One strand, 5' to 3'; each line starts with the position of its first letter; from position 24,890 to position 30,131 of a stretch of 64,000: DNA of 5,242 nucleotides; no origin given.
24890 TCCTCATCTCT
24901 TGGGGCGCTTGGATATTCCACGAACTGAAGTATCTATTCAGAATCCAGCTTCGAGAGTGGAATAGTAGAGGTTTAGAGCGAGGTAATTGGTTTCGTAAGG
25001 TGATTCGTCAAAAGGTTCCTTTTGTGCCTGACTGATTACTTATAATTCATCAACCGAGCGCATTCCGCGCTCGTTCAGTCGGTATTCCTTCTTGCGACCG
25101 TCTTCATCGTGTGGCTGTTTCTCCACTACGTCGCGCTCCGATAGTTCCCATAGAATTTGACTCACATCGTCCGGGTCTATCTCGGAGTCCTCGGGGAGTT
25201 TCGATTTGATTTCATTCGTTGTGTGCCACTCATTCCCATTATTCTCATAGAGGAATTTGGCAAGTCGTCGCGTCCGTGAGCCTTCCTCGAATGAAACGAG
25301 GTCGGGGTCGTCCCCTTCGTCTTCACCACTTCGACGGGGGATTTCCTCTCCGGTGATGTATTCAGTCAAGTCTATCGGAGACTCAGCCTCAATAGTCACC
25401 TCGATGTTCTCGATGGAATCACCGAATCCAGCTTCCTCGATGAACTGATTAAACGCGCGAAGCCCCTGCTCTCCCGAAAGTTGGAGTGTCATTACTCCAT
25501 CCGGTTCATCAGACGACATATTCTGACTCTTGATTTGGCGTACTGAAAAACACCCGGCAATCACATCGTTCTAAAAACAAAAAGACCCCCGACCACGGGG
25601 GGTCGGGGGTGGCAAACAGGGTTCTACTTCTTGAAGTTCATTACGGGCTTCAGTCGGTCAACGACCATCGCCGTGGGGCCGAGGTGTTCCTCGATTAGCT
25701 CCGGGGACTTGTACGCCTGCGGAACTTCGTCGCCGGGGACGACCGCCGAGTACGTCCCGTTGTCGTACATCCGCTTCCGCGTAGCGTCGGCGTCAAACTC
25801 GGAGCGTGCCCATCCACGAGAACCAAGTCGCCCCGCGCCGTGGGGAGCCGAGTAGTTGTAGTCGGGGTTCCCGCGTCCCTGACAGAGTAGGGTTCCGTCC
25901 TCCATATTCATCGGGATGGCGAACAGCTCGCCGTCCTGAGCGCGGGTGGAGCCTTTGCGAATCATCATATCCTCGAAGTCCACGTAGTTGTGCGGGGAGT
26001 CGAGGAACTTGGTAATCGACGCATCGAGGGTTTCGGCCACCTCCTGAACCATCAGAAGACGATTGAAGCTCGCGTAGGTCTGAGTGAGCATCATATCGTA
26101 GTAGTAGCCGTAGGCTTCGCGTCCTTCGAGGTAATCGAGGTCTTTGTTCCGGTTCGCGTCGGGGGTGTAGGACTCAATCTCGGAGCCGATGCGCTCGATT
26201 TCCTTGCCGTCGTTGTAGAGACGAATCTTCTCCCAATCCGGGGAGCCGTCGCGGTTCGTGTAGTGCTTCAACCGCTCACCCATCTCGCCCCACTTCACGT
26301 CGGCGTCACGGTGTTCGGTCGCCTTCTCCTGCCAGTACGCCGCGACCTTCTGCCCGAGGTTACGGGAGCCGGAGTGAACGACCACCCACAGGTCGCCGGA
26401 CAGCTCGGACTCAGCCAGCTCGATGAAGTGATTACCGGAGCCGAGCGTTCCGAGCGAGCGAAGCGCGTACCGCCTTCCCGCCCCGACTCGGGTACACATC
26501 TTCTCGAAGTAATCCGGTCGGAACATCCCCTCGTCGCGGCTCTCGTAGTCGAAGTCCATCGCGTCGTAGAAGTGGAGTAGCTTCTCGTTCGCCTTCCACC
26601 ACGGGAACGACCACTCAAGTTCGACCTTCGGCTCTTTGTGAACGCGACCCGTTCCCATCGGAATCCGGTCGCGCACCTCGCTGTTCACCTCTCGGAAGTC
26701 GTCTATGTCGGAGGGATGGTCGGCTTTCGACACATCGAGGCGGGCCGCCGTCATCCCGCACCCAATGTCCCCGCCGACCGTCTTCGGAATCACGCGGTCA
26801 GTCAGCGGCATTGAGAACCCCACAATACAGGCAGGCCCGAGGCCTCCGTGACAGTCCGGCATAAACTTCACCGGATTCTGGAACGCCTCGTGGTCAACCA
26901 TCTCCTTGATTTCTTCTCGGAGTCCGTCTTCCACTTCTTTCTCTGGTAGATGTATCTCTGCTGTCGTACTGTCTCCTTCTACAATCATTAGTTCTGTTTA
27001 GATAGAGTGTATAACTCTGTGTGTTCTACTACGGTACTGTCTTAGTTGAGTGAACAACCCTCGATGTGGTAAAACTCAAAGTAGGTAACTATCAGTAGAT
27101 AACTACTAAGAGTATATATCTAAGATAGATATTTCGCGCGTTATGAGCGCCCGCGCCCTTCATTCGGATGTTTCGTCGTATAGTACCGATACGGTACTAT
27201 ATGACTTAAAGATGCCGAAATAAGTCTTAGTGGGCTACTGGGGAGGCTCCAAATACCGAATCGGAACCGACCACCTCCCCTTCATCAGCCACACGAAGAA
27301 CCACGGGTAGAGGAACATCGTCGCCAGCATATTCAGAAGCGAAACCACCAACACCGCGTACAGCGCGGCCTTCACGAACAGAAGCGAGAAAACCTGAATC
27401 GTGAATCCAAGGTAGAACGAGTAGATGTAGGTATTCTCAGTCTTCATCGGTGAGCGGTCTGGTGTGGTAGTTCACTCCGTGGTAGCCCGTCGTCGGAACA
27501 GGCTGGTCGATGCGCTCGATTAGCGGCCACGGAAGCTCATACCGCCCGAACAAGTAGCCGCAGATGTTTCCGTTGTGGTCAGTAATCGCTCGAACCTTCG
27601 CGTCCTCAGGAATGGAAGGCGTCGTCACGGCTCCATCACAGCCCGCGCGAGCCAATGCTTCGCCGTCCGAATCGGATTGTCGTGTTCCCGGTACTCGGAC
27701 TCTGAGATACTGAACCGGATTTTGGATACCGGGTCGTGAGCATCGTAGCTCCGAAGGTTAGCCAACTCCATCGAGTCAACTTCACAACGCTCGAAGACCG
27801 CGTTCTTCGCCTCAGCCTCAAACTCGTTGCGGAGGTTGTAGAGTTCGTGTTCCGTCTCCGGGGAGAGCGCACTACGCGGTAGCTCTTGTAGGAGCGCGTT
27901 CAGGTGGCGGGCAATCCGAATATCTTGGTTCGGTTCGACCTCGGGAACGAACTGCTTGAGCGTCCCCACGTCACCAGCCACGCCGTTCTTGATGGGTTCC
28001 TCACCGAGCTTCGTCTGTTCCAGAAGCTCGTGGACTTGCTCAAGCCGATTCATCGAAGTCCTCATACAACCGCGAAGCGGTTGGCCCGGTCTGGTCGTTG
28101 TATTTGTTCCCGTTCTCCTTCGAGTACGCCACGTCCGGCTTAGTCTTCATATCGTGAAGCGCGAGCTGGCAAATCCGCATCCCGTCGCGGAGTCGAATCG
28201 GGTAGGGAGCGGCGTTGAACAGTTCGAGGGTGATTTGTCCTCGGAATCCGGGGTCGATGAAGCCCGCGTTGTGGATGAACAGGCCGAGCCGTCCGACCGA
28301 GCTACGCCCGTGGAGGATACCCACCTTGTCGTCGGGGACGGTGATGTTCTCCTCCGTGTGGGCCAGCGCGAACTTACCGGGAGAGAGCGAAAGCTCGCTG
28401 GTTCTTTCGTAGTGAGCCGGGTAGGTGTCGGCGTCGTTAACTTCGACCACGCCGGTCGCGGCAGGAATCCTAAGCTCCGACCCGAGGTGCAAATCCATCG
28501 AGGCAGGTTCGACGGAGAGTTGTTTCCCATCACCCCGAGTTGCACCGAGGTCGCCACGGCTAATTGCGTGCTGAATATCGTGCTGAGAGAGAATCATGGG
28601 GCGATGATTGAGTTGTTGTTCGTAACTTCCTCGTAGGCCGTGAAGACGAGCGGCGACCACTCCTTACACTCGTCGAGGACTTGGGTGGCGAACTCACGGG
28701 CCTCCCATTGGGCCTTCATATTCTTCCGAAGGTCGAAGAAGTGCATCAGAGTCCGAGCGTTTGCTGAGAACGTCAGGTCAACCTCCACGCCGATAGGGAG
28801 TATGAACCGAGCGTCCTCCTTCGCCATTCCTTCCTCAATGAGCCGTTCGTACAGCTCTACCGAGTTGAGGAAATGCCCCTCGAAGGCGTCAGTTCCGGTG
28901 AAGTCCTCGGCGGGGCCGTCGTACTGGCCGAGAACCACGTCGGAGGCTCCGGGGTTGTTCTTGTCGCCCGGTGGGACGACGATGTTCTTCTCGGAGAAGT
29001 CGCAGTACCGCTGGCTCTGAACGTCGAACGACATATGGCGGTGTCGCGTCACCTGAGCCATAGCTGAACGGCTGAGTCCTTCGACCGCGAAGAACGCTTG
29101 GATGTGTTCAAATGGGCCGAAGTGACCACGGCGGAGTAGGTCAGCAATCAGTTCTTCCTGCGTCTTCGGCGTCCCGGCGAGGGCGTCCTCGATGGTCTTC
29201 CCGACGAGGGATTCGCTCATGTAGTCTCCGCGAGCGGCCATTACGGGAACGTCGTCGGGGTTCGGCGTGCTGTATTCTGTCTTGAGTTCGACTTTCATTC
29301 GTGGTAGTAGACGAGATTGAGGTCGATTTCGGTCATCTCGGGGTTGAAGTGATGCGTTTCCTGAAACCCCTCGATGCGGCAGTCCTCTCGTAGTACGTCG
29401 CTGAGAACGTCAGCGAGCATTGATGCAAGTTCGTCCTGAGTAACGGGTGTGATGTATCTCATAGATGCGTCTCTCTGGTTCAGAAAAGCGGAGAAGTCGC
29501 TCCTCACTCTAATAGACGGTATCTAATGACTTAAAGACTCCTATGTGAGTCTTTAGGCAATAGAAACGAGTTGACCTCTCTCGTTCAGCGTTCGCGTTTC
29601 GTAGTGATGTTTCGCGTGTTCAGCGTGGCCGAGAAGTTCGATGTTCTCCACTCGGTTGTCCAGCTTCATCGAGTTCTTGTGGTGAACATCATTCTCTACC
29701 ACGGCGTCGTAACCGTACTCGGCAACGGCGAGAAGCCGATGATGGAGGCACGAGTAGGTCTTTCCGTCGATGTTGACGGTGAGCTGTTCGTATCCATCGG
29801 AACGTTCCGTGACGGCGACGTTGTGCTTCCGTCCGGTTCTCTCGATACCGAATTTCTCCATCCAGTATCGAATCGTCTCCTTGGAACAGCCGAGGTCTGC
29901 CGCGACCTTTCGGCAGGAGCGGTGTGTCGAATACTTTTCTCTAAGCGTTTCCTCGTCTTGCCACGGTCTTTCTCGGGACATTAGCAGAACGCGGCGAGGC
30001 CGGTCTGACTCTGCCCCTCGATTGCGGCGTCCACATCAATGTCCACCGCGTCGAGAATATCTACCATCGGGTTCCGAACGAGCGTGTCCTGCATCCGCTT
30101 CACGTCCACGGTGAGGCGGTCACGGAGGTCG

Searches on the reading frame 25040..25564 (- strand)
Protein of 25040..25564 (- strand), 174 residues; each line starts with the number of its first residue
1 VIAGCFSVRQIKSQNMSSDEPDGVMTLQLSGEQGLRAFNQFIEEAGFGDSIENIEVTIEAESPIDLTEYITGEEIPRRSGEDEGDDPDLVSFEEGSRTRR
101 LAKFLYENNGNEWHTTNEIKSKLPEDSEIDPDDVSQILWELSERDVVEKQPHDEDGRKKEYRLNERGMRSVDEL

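Call 7: search_protein_families(library=pfam, proteins=[window:25040-25564:-], max_evalue=1)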
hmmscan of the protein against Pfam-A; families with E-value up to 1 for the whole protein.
window:25040-25564:- (174 aa): 6 families
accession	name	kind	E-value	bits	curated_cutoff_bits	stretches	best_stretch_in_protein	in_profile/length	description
PF22381.2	Staph_reg_Sar_Rot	-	0.0023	18.4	27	1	114-174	32-85/85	Transcriptional regulator SarA/Rot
PF03551.20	PadR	-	0.0033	17.8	27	1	134-171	34-73/75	Transcriptional regulator PadR-like family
PF01638.23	HxlR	-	0.0035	17.6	20.8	1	115-168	20-70/91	HxlR-like helix-turn-helix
PF21984.2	DnaD_N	-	0.0063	17.1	27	1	107-164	29-84/101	DnaD N-terminal domain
PF12802.13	MarR_2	-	0.035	14.7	27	1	128-157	31-60/61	MarR family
PF13463.12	HTH_27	-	0.074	13.8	22.2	1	134-167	35-68/68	Winged helix DNA-binding domain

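Call 29: search_protein_families(library=phrogs, proteins=[window:25040-25564:-], max_evalue=1)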
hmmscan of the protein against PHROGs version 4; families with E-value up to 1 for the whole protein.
window:25040-25564:- (174 aa): 5 families
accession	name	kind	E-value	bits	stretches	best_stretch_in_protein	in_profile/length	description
phrog_20636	-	unknown function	1.7e-82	276.1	1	16-173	1-154/155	-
phrog_4278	-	unknown function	0.0033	18.2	1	119-173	52-106/127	-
phrog_11195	-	unknown function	0.019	15.4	1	129-169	50-90/122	-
phrog_38756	-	unknown function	0.064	14.6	1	9-51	25-67/74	-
phrog_5311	-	DNA, RNA and nucleotide metabolism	0.12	11.5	1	96-161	608-678/692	helicase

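Call 48: search_protein_families(library=padloc, proteins=[window:25040-25564:-], max_evalue=1)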
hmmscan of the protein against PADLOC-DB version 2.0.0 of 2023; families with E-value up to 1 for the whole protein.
window:25040-25564:- (174 aa): 0 families

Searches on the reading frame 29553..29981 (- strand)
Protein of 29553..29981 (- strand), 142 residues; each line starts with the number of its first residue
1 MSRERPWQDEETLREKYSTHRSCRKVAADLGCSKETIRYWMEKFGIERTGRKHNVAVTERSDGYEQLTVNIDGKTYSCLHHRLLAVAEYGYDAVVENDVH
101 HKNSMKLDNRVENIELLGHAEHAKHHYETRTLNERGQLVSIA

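Call 41: search_protein_families(library=pfam, proteins=[window:29553-29981:-], max_evalue=0.1)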
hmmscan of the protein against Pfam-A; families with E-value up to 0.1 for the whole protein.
window:29553-29981:- (142 aa): 10 families
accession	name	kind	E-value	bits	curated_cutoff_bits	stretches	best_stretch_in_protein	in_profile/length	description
PF13392.12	HNH_3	-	4.9e-07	29.7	24.8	1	80-123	3-45/46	HNH endonuclease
PF18024.7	HTH_50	-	6.8e-06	26.1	27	1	12-46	15-49/50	Helix-turn-helix domain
PF13411.12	MerR_1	-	0.00031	21.2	21.6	1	22-48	2-28/69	MerR HTH family regulatory protein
PF13518.12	HTH_28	-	0.0074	16.8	25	1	19-46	11-38/52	Helix-turn-helix domain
PF01527.26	HTH_Tnp_1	-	0.017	15.8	24.1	1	10-62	13-65/75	Transposase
PF13384.12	HTH_23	-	0.017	15.4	24.6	1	22-44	19-41/50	Homeodomain-like domain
PF05497.17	Destabilase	-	0.028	15.1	26.2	1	7-48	37-78/116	Destabilase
PF13556.12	HTH_30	-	0.047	13.9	27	0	11-44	3-36/59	PucR C-terminal helix-turn-helix domain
PF00376.29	MerR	-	0.054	13.8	28.2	0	25-41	4-20/38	MerR family regulatory protein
PF07453.19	NUMOD1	-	0.099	13.4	22.8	0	17-39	13-35/37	NUMOD1 domain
